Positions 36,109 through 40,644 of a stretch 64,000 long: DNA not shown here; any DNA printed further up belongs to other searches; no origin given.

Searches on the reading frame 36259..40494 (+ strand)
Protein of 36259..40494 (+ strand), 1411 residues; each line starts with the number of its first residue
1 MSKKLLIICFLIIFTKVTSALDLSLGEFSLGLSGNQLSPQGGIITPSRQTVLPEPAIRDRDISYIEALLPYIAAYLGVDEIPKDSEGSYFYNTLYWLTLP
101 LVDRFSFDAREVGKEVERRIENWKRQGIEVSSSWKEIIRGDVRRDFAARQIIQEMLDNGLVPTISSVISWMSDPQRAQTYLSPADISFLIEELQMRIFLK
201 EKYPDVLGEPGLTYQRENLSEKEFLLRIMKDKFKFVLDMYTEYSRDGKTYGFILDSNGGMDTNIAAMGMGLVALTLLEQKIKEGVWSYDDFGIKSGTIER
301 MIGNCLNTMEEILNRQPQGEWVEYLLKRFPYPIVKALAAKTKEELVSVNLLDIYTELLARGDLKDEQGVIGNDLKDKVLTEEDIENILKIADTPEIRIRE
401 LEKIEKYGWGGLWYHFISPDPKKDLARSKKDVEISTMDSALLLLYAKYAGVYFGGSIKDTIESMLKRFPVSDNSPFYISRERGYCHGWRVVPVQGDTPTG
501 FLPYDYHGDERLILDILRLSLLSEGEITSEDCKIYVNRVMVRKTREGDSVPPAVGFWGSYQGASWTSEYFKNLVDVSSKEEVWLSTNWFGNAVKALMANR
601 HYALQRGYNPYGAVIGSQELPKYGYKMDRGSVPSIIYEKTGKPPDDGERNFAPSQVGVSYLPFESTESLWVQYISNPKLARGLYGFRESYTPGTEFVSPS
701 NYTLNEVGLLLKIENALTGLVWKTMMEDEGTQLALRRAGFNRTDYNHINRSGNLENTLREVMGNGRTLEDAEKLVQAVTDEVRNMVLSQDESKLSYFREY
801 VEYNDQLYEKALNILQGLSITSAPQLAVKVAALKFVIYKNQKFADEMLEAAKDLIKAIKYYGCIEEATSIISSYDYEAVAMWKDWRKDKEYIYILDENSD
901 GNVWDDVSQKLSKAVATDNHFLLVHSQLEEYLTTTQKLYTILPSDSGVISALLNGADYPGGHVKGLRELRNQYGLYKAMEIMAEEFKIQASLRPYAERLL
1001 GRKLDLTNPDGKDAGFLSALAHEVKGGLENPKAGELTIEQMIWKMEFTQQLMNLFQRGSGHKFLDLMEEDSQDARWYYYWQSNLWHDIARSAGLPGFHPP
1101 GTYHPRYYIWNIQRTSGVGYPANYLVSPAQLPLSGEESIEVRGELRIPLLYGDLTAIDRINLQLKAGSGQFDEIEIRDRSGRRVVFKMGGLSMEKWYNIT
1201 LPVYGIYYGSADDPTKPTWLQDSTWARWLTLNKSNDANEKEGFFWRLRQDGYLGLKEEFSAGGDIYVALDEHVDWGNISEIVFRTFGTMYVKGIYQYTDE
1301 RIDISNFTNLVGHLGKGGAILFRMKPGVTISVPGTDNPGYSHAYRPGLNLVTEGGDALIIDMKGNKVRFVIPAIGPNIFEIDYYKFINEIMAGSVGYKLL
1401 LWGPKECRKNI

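Call 6: search_protein_families(library=pfam, proteins=[window:36259-40494:+], max_evalue=0.01)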
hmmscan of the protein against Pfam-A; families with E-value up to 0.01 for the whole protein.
window:36259-40494:+ (1411 aa): 1 family
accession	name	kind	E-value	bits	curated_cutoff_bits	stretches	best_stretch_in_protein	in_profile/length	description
PF10091.15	Glycoamylase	-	2.3e-09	37.5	27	1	573-727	65-219/221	Putative glucoamylase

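Call 39: search_solved_structures(query=window:36259-40491:+, max_evalue=0.1, show_alignments=1)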
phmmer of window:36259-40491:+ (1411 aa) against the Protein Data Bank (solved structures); distinct sequences matched with E-value up to 0.1: 4.
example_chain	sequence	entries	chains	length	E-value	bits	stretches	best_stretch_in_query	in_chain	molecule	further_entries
4gl3_A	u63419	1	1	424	1.5e-06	29.3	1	657-746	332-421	putative glucoamylase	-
5z06_A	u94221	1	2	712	0.00049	21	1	645-747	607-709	BDI_3064 protein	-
3eu8_A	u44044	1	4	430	0.0012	19.6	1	651-741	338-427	putative glucoamylase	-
4qt9_A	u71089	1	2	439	0.013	16.3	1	656-743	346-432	putative glucoamylase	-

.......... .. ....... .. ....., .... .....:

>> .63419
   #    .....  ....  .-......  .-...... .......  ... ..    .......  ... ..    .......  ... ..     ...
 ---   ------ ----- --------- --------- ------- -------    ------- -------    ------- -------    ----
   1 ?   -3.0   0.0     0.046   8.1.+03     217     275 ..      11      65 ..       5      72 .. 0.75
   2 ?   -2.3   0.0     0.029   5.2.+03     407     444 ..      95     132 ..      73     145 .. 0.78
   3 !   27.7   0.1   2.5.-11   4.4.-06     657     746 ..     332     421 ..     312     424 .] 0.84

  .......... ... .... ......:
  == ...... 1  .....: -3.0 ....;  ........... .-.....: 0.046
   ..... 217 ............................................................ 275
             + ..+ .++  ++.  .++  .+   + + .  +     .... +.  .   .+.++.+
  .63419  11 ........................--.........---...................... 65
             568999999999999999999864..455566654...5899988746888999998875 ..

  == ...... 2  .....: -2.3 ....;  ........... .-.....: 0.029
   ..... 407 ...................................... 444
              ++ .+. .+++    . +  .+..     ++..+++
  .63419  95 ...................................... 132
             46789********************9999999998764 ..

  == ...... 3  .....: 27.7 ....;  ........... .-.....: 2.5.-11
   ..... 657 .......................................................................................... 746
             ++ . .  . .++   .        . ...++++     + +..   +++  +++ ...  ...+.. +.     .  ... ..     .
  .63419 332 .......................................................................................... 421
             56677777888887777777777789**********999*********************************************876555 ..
